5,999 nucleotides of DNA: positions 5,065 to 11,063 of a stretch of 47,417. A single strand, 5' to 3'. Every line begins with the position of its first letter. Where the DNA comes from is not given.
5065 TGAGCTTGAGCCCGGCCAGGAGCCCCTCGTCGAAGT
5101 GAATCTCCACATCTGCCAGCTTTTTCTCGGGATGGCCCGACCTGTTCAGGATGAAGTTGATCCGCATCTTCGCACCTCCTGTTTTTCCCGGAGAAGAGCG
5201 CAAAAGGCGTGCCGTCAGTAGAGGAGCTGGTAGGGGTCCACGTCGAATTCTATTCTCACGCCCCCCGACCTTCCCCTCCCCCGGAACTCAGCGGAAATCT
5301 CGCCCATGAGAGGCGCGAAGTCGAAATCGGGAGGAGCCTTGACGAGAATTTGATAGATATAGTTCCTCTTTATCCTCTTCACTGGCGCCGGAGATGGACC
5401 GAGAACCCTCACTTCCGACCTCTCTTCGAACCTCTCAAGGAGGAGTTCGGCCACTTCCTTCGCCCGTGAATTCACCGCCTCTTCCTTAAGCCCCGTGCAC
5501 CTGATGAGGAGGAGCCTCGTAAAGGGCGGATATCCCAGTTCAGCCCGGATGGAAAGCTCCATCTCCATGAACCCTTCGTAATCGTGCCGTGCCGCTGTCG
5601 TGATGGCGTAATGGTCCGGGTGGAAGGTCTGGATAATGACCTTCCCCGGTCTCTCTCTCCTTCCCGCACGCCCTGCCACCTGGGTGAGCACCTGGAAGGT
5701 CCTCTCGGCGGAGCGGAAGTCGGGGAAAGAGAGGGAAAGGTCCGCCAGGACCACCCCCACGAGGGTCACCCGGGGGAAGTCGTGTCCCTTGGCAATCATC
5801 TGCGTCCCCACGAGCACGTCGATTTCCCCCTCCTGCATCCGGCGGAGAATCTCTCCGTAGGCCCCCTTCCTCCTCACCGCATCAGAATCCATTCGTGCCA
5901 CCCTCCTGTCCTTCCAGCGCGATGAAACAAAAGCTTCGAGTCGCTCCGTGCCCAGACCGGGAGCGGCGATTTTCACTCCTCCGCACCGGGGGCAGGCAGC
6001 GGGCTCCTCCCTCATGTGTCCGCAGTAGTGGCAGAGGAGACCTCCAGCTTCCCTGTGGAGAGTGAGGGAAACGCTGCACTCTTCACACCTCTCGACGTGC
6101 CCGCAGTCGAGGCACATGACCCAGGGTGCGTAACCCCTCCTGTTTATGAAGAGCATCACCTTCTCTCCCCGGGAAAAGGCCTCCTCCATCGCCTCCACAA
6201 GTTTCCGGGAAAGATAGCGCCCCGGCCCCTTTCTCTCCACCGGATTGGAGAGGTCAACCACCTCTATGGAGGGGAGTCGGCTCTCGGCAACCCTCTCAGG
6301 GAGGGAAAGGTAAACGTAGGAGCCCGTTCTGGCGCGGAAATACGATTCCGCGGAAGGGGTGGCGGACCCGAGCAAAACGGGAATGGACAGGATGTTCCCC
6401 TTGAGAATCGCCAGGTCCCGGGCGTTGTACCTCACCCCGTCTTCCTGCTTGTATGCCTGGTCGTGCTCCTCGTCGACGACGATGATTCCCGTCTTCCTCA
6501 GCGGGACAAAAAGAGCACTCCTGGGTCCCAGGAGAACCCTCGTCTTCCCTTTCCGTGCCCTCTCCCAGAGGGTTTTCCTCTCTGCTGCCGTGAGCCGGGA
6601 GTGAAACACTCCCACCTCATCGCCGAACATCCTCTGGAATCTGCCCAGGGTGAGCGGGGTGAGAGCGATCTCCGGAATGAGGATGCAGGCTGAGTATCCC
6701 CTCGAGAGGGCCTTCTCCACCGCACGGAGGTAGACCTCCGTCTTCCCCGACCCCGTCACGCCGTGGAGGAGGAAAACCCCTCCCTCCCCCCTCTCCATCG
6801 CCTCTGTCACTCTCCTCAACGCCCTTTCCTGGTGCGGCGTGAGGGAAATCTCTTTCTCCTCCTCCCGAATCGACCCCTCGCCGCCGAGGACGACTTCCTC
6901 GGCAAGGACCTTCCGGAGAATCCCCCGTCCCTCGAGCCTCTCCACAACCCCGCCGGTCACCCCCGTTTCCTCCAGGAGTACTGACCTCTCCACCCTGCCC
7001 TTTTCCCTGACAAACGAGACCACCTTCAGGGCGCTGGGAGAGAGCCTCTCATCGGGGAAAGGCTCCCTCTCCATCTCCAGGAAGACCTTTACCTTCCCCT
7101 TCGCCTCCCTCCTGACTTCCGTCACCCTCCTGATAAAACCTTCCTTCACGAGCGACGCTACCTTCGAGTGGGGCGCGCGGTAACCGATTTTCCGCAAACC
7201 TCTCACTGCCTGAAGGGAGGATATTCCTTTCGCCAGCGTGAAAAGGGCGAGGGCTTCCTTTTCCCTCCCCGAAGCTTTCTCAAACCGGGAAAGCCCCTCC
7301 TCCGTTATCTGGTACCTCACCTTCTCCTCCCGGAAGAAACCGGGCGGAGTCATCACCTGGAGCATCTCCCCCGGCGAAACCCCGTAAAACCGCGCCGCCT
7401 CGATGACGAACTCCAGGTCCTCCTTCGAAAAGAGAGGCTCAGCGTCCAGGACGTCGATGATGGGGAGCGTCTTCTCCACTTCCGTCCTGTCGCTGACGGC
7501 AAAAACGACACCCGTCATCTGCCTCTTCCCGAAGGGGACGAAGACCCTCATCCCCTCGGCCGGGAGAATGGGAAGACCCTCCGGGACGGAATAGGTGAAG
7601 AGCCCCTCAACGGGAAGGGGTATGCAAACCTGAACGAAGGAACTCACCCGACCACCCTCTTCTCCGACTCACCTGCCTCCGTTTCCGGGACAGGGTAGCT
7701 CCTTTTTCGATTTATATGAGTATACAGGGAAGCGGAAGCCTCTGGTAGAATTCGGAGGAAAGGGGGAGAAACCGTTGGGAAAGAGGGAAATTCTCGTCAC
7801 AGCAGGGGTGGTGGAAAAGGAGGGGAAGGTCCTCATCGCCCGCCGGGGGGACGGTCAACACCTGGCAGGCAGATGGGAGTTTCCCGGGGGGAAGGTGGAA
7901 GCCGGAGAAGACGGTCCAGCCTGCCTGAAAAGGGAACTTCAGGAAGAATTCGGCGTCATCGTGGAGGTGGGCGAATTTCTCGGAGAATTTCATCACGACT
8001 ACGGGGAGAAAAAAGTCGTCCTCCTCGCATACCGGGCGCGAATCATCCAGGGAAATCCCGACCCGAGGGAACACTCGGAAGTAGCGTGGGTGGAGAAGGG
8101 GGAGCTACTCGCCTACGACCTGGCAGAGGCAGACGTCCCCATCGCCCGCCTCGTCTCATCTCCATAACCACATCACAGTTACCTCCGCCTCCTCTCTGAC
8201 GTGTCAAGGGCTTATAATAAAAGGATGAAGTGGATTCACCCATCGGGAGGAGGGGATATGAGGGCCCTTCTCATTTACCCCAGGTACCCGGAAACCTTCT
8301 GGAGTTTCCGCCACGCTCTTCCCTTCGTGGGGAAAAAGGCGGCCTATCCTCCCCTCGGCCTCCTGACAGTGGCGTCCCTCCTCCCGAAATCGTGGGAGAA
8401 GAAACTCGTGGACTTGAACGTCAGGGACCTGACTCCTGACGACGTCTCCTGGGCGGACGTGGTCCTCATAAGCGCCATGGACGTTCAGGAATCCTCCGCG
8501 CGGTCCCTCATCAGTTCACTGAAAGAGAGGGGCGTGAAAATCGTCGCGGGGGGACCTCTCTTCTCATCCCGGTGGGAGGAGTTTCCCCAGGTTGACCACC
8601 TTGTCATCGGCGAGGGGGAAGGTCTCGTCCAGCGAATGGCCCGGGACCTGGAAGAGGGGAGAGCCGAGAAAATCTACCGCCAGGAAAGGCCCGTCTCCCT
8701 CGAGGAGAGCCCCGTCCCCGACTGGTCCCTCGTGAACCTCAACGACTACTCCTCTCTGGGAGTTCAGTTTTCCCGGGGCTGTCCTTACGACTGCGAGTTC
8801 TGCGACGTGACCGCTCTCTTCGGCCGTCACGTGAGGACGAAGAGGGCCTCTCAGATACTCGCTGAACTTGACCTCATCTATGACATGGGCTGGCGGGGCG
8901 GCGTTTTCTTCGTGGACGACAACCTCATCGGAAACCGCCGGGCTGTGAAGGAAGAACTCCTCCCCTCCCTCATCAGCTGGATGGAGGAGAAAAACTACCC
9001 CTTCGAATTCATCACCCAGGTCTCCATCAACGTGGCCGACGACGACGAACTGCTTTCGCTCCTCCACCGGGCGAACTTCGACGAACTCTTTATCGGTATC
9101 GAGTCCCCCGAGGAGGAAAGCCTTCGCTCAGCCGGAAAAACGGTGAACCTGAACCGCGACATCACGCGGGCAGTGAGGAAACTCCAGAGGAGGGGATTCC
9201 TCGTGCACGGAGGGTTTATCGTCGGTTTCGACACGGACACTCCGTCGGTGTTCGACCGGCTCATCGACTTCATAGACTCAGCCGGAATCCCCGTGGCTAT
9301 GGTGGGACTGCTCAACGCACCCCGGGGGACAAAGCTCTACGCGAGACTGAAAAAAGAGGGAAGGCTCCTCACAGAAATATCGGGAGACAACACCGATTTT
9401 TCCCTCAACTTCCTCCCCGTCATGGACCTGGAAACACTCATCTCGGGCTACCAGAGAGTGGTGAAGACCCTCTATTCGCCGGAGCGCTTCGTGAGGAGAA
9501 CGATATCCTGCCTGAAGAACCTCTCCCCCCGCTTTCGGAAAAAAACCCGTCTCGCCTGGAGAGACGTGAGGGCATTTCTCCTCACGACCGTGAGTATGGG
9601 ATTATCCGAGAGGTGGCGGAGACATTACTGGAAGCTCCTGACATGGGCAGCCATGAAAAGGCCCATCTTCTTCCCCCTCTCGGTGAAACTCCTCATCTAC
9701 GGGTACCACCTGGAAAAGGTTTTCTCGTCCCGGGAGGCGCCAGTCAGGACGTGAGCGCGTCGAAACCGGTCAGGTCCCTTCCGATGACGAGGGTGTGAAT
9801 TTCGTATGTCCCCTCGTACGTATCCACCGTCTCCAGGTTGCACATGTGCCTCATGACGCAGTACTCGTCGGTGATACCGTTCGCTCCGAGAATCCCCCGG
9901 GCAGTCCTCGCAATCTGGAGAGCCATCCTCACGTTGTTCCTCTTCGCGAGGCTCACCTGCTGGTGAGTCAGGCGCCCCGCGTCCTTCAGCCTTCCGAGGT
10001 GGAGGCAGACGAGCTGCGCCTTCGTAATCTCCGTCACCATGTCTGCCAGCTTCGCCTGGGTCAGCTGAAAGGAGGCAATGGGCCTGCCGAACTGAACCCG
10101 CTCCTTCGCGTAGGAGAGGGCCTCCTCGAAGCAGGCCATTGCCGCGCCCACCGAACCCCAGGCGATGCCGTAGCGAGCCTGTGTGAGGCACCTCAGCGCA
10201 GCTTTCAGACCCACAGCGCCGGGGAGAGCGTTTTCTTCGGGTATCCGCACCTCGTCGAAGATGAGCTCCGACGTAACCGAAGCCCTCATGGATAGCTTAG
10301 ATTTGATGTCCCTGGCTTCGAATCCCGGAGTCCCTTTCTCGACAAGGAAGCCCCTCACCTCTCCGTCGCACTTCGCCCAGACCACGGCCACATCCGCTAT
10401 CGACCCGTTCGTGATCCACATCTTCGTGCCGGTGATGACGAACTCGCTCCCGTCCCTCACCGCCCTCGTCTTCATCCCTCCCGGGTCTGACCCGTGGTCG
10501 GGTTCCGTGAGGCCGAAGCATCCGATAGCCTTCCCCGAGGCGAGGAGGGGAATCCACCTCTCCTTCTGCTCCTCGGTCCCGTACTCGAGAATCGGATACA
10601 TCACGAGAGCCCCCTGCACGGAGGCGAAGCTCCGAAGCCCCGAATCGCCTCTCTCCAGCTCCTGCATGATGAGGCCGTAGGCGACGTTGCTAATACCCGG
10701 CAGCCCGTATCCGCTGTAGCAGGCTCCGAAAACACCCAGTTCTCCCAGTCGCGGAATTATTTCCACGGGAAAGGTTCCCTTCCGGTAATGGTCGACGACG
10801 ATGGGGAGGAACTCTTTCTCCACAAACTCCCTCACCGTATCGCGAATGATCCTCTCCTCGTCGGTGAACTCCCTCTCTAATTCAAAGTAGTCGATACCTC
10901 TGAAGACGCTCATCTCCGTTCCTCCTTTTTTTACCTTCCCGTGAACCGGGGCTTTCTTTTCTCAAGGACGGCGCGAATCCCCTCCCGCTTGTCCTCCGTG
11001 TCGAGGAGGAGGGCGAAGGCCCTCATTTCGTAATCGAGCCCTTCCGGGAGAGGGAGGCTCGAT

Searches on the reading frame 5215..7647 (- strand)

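Call 70: search_protein_families(library=pfam, proteins=[window:5215-7647:-], max_evalue=0.00001)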
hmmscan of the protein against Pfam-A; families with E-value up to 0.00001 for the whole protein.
window:5215-7647:- (810 aa): 6 families
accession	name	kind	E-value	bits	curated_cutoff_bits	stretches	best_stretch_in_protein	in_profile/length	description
PF17764.6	PriA_3primeBD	-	1.2e-23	83.2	22.7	1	6-101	1-96/96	3'DNA-binding domain (3'BD)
PF18074.6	PriA_C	-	3.5e-20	73.1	26.9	1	708-805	1-95/95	Primosomal protein N C-terminal domain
PF00270.35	DEAD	-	8.2e-15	55.4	26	1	270-434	1-162/167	DEAD/DEAH box helicase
PF04851.21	ResIII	-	1.2e-12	48.5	22.5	1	267-431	2-162/164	Type III restriction enzyme, res subunit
PF00271.37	Helicase_C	-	3.9e-10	40.4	23.5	1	580-664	39-109/110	Helicase conserved C-terminal domain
PF18319.7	Zn_ribbon_PriA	-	9e-08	32.4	26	1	521-544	1-24/27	PriA DNA helicase Cys-rich region (CRR) domain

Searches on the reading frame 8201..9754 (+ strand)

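Call 70: search_protein_families(library=pfam, proteins=[window:8201-9754:+], max_evalue=0.00001)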
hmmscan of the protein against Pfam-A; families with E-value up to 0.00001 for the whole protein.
window:8201-9754:+ (517 aa): 3 families
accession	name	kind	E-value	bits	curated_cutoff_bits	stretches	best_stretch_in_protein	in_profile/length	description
PF13282.11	DUF4070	-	7.1e-36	123.8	22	1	377-509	1-136/144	Domain of unknown function (DUF4070)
PF04055.27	Radical_SAM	-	4.1e-17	63.3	29.5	1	189-358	2-166/166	Radical SAM superfamily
PF02310.24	B12-binding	-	1.2e-11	44.9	32.1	1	49-143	12-117/121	B12 binding domain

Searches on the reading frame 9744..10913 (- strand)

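Call 70: search_protein_families(library=pfam, proteins=[window:9744-10913:-], max_evalue=0.00001)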
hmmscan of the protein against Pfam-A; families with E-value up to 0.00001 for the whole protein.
window:9744-10913:- (389 aa): 4 families
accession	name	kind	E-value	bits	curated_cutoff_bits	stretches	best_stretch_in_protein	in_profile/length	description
PF00441.29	Acyl-CoA_dh_1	-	9.4e-35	120.4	22.4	1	235-381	3-149/150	Acyl-CoA dehydrogenase, C-terminal domain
PF02771.21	Acyl-CoA_dh_N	-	2.1e-32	112.2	22.9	1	17-128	1-113/113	Acyl-CoA dehydrogenase, N-terminal domain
PF02770.24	Acyl-CoA_dh_M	-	3.4e-25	88.5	33.3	1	132-222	1-97/97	Acyl-CoA dehydrogenase, middle domain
PF08028.16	Acyl-CoA_dh_2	-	4.5e-13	50.1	22.7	1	249-369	2-132/134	Acyl-CoA dehydrogenase, C-terminal domain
